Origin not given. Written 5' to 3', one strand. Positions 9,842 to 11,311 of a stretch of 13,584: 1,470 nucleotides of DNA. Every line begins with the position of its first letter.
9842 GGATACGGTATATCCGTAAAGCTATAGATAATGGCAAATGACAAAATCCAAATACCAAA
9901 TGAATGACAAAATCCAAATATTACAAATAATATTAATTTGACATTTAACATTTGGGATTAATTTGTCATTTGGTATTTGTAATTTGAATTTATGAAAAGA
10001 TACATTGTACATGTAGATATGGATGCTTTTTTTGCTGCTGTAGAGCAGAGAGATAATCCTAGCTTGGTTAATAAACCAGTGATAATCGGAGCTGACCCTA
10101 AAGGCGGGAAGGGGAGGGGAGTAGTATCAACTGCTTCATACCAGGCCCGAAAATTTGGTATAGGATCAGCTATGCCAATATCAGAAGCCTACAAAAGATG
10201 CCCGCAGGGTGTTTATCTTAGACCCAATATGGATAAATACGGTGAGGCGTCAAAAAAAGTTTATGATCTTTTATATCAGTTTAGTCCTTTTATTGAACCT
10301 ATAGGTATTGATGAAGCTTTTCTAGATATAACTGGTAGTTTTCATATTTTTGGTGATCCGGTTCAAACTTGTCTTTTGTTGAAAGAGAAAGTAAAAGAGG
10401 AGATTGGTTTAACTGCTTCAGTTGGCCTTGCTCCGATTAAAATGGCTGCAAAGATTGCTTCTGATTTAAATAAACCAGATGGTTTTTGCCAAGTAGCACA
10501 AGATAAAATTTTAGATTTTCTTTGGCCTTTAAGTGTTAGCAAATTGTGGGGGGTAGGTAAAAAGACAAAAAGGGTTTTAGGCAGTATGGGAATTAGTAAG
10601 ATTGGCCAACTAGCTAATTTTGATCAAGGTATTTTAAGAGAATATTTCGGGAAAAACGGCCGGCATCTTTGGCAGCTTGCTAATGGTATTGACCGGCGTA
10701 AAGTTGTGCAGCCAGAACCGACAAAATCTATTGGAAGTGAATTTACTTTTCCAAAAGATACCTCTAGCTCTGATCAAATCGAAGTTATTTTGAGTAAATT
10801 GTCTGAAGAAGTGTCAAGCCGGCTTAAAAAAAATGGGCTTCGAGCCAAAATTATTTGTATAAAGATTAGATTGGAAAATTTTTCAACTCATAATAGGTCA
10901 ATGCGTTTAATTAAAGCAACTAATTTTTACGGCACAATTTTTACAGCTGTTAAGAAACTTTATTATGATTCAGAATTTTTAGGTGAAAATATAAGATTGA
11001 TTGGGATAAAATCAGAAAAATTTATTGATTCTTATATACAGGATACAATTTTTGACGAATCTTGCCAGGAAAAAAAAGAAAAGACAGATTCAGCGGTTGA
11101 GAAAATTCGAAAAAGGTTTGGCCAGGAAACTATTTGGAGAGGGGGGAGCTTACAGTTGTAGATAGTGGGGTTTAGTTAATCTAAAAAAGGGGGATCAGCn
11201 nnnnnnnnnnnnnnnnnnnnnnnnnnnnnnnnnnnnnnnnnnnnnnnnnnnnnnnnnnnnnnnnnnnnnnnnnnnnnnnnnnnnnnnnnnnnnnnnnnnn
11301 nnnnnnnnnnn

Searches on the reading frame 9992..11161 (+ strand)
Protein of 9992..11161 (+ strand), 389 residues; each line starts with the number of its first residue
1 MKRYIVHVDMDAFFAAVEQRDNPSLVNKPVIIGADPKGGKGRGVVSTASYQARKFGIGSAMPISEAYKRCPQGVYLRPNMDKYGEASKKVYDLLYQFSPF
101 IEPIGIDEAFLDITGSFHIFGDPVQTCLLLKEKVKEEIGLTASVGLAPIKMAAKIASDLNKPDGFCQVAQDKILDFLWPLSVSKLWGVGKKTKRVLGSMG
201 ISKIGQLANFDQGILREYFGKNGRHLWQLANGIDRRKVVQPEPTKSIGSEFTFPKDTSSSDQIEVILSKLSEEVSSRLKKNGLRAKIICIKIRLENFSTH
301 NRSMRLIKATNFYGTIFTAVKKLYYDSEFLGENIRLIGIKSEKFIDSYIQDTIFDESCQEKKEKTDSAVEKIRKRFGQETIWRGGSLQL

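Call 6: search_protein_families(library=pfam, proteins=[window:9992-11161:+], max_evalue=0.001)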
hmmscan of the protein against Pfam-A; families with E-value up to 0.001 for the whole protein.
window:9992-11161:+ (389 aa): 5 families
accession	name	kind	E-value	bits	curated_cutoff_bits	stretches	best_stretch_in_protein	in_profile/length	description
PF00817.25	IMS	-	8.7e-48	162.4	23.2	1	8-158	1-148/148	impB/mucB/samB family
PF11799.13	IMS_C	-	1.9e-21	77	20.7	1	245-345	2-100/109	impB/mucB/samB family C-terminal domain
PF11798.14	IMS_HHH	-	6.5e-08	32.8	24.4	1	172-201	3-32/32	IMS family HHH motif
PF21999.2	IMS_HHH_1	-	4.3e-06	27.5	27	1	185-234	3-53/53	DNA polymerase-iota, thumb domain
PF21704.3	POLH-Rev1_HhH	-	0.00021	21.8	27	1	189-233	10-56/56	DNApol eta/Rev1, HhH motif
